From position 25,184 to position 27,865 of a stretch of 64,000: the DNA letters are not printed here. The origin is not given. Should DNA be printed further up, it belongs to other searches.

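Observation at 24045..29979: Co-directional amidohydrolase, lone XDH-family molybdopterin subunit and reductive-dehalogenase-like corrinoid/Fe-S protein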

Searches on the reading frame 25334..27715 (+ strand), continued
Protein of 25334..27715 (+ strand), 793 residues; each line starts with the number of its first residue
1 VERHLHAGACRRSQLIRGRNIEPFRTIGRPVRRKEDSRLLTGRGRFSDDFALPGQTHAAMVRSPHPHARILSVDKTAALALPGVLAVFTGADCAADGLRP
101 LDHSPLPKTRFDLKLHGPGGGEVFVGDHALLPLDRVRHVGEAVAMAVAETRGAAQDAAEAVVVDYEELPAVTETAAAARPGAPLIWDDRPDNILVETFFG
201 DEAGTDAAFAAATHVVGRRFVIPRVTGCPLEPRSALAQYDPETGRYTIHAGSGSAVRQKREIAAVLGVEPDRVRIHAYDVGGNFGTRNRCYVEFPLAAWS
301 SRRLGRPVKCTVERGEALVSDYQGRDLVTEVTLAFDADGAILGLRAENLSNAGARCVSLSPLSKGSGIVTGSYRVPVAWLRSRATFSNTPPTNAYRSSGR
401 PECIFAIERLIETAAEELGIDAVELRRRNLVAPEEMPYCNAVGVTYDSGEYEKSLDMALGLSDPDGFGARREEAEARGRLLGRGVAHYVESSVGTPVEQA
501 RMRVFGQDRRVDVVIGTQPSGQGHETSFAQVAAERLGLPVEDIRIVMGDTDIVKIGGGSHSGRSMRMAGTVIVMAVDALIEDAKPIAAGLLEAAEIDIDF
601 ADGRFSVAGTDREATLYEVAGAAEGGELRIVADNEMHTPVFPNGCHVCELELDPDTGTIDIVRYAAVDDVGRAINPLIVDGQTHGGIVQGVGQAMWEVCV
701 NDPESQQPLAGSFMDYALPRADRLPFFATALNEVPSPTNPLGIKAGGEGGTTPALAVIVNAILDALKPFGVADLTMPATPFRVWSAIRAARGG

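Call 34: find_encoding_contigs(protein=P0026, flank=8000, max_places=2)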
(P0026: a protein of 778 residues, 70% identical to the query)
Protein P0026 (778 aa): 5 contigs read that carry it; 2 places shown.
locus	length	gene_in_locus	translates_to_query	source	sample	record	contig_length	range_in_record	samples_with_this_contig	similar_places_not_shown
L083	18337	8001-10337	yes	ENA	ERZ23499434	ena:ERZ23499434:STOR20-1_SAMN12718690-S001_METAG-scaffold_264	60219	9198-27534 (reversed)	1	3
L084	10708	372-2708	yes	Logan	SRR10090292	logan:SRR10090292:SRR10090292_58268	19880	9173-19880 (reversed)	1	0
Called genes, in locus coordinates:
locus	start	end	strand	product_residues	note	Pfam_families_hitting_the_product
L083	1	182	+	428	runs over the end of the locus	PF03797:Autotransporter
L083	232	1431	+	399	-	PF05977:MFS_3, PF07690:MFS_1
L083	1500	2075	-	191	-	PF02525:Flavodoxin_2, PF03358:FMN_red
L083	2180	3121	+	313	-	PF00296:Bac_luciferase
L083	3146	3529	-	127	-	PF13474:SnoaL_3, PF14534:DUF4440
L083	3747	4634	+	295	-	PF02668:TauD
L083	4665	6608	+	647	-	PF00989:PAS (faint), PF08448:PAS_4 (faint), PF12860:PAS_7, PF00512:HisKA, PF02518:HATPase_c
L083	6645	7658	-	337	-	PF03448:MgtE_N (faint), PF14842:FliG_N, PF14841:FliG_M, PF01706:FliG_C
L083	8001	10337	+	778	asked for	PF01315:Ald_Xan_dh_C, PF02738:MoCoBD_1, PF20256:MoCoBD_2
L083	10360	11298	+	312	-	PF13379:NMT1_2, PF09084:NMT1, PF12974:Phosphonate-bd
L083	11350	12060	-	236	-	-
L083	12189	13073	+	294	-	PF00126:HTH_1, PF03466:LysR_substrate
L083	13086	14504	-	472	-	PF03486:HI0933_like (faint), PF07992:Pyr_redox_2 (weak), PF00890:FAD_binding_2 (weak), PF01134:GIDA (weak), PF01266:DAO (weak), PF12831:FAD_oxidored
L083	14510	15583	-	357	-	PF08100:Dimerisation (weak), PF00891:Methyltransf_2, PF13489:Methyltransf_23 (weak)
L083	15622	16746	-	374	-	PF02515:CoA_transf_3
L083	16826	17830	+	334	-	-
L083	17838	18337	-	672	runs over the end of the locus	PF00724:Oxidored_FMN, PF07992:Pyr_redox_2 (weak), PF00070:Pyr_redox (weak), PF00890:FAD_binding_2 (faint), PF03486:HI0933_like (weak), PF07992:Pyr_redox_2, PF12831:FAD_oxidored (weak), PF13450:NAD_binding_8, +1 more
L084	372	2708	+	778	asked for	PF01315:Ald_Xan_dh_C, PF02738:MoCoBD_1, PF20256:MoCoBD_2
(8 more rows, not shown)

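Call 35: find_encoding_contigs(protein=P0082, flank=8000, max_places=2)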
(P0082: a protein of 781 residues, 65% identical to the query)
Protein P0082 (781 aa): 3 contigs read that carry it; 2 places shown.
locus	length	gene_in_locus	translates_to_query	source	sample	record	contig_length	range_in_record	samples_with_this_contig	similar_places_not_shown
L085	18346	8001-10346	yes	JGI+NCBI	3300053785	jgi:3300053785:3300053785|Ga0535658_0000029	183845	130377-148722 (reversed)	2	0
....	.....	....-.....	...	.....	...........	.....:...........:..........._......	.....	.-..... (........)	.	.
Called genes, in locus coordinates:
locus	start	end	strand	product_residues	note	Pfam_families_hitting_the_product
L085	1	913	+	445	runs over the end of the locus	PF06808:DctM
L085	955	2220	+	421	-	PF00330:Aconitase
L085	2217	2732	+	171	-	PF00694:Aconitase_C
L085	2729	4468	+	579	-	PF02538:Hydantoinase_B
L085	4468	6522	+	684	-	PF05378:Hydant_A_N, PF01968:Hydantoinase_A, PF19278:Hydant_A_C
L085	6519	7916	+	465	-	PF03486:HI0933_like (faint), PF07992:Pyr_redox_2 (faint), PF00890:FAD_binding_2, PF01266:DAO, PF12831:FAD_oxidored (weak)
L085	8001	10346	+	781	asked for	PF01315:Ald_Xan_dh_C, PF02738:MoCoBD_1, PF20256:MoCoBD_2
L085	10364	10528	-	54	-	-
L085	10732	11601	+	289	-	PF00941:FAD_binding_5, PF03450:CO_deh_flav_C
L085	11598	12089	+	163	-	PF00111:Fer2, PF01799:Fer2_2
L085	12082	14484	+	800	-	PF01315:Ald_Xan_dh_C, PF02738:MoCoBD_1, PF20256:MoCoBD_2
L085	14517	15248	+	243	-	PF00378:ECH_1, PF16113:ECH_2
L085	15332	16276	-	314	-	PF01073:3Beta_HSD (weak), PF01370:Epimerase, PF13460:NAD_binding_10 (weak), PF16363:GDP_Man_Dehyd, PF07993:NAD_binding_4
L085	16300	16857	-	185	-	PF00190:Cupin_1 (weak), PF07883:Cupin_2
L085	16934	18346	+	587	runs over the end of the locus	PF02776:TPP_enzyme_N, PF02775:TPP_enzyme_C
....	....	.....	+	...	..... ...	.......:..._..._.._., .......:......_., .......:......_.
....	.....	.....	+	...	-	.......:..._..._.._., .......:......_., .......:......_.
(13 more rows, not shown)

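Call 36: find_encoding_contigs(protein=P0020, flank=8000, max_places=1)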
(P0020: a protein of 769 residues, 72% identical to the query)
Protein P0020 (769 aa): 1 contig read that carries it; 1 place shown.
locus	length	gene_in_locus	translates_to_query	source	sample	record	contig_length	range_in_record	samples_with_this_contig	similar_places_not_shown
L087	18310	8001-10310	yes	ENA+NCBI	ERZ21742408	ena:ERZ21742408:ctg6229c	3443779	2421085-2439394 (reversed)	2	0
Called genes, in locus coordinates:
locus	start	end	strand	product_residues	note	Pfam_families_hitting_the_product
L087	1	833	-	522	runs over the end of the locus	PF00501:AMP-binding, PF13193:AMP-binding_C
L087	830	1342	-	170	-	PF00111:Fer2 (weak), PF13085:Fer2_3 (weak), PF01799:Fer2_2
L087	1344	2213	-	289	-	PF00941:FAD_binding_5, PF03450:CO_deh_flav_C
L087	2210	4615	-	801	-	PF01315:Ald_Xan_dh_C, PF02738:MoCoBD_1, PF20256:MoCoBD_2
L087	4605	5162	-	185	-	PF02525:Flavodoxin_2, PF03358:FMN_red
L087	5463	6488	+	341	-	-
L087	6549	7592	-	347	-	-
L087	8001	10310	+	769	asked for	PF01315:Ald_Xan_dh_C, PF02738:MoCoBD_1, PF20256:MoCoBD_2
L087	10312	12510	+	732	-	PF12838:Fer4_7 (weak)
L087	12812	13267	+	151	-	PF03852:Vsr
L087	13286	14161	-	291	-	PF08843:AbiEii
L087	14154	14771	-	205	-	PF13338:AbiEi_4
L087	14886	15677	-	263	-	PF00589:Phage_integrase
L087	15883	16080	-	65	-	-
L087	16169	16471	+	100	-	-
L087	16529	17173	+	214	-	PF03551:PadR, PF10400:Vir_act_alpha_C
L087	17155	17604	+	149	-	PF09912:DUF2141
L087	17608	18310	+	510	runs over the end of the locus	PF03055:RPE65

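Call 37: find_encoding_contigs(protein=P0022, flank=8000, max_places=1)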
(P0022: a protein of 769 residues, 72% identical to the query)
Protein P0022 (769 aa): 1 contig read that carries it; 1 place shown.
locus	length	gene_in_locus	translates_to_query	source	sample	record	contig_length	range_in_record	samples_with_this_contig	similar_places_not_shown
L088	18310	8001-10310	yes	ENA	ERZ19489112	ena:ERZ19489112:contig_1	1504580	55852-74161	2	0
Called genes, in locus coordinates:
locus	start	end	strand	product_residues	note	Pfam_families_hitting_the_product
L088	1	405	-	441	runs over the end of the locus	PF13433:Peripla_BP_5, PF13458:Peripla_BP_6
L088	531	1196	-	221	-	PF00857:Isochorismatase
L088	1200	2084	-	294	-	PF01522:Polysacc_deac_1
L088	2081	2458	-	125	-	PF13924:Lipocalin_5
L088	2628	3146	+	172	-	-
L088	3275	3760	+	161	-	PF13577:SnoaL_4, PF00866:Ring_hydroxyl_B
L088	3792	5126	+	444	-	PF01979:Amidohydro_1, PF07969:Amidohydro_3 (weak)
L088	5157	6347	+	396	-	PF04909:Amidohydro_2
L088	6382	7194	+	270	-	PF09948:PpoB2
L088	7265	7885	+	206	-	PF07040:DUF1326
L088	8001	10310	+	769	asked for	PF01315:Ald_Xan_dh_C, PF02738:MoCoBD_1, PF20256:MoCoBD_2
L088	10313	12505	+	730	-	-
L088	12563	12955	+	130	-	PF03795:YCII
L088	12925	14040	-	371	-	PF06258:Mito_fiss_Elm1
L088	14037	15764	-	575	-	PF00664:ABC_membrane, PF00005:ABC_tran, PF02463:SMC_N (faint)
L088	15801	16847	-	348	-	PF03102:NeuB, PF08666:SAF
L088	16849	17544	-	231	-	PF02348:CTP_transf_3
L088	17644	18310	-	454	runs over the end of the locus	-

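Call 38: find_encoding_contigs(protein=P0025, flank=8000, max_places=1)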
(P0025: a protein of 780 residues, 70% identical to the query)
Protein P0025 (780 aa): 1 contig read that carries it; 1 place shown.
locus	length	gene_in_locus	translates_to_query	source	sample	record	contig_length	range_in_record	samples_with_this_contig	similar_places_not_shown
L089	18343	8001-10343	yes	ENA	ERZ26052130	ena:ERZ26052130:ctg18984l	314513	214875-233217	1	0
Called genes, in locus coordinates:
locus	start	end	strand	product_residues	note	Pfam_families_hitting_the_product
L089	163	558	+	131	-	PF01042:Ribonuc_L-PSP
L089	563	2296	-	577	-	PF00732:GMC_oxred_N, PF01266:DAO (faint), PF05834:Lycopene_cycl (faint), PF07992:Pyr_redox_2 (faint), PF05199:GMC_oxred_C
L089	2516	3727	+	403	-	PF13458:Peripla_BP_6, PF13433:Peripla_BP_5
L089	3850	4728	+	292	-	PF02653:BPD_transp_2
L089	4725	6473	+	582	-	PF02653:BPD_transp_2, PF00005:ABC_tran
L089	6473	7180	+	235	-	PF00005:ABC_tran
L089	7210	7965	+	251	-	PF00106:adh_short, PF08659:KR, PF13561:adh_short_C2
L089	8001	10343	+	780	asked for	PF01315:Ald_Xan_dh_C, PF02738:MoCoBD_1, PF20256:MoCoBD_2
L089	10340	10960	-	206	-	PF01694:Rhomboid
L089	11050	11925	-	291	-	PF03547:Mem_trans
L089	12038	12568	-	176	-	PF25213:HVO_A0261_N (faint), PF01047:MarR (weak), PF12802:MarR_2, PF13463:HTH_27 (weak)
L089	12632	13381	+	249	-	PF13650:Asp_protease_2, PF13975:gag-asp_proteas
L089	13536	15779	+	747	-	PF01804:Penicil_amidase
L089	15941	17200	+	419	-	PF25917:BSH_RND, PF25973:BSH_CzcB (faint)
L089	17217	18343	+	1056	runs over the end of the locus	PF00873:ACR_tran, PF03176:MMPL (weak)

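Call 39: find_encoding_contigs(protein=P0013, flank=8000, max_places=1)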
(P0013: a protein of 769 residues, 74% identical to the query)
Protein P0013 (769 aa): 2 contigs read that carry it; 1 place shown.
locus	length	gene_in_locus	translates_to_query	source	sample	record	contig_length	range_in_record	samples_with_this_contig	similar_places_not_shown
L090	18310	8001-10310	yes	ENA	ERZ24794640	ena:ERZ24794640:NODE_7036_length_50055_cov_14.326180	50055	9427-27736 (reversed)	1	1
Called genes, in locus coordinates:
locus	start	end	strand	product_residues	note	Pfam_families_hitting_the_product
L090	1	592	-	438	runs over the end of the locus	PF13433:Peripla_BP_5, PF13458:Peripla_BP_6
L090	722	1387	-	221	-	PF00857:Isochorismatase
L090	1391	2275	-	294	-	PF01522:Polysacc_deac_1 (weak)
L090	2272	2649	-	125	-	PF13924:Lipocalin_5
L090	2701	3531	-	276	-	PF00561:Abhydrolase_1, PF12146:Hydrolase_4, PF12697:Abhydrolase_6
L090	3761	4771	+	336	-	PF09084:NMT1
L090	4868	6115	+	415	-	PF00355:Rieske, PF00848:Ring_hydroxyl_A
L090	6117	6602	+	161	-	PF13577:SnoaL_4, PF00866:Ring_hydroxyl_B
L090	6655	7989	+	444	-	PF01979:Amidohydro_1, PF07969:Amidohydro_3 (weak)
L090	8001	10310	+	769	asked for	PF01315:Ald_Xan_dh_C, PF02738:MoCoBD_1, PF20256:MoCoBD_2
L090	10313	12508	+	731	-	PF12838:Fer4_7 (faint)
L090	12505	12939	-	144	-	PF13622:4HBT_3, PF03061:4HBT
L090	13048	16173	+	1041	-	PF11739:YdbH-like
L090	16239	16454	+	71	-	PF13617:Lipoprotein_19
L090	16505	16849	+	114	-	PF07027:DUF1318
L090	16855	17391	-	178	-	PF00190:Cupin_1 (weak), PF07883:Cupin_2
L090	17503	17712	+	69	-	-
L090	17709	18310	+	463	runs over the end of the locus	PF01425:Amidase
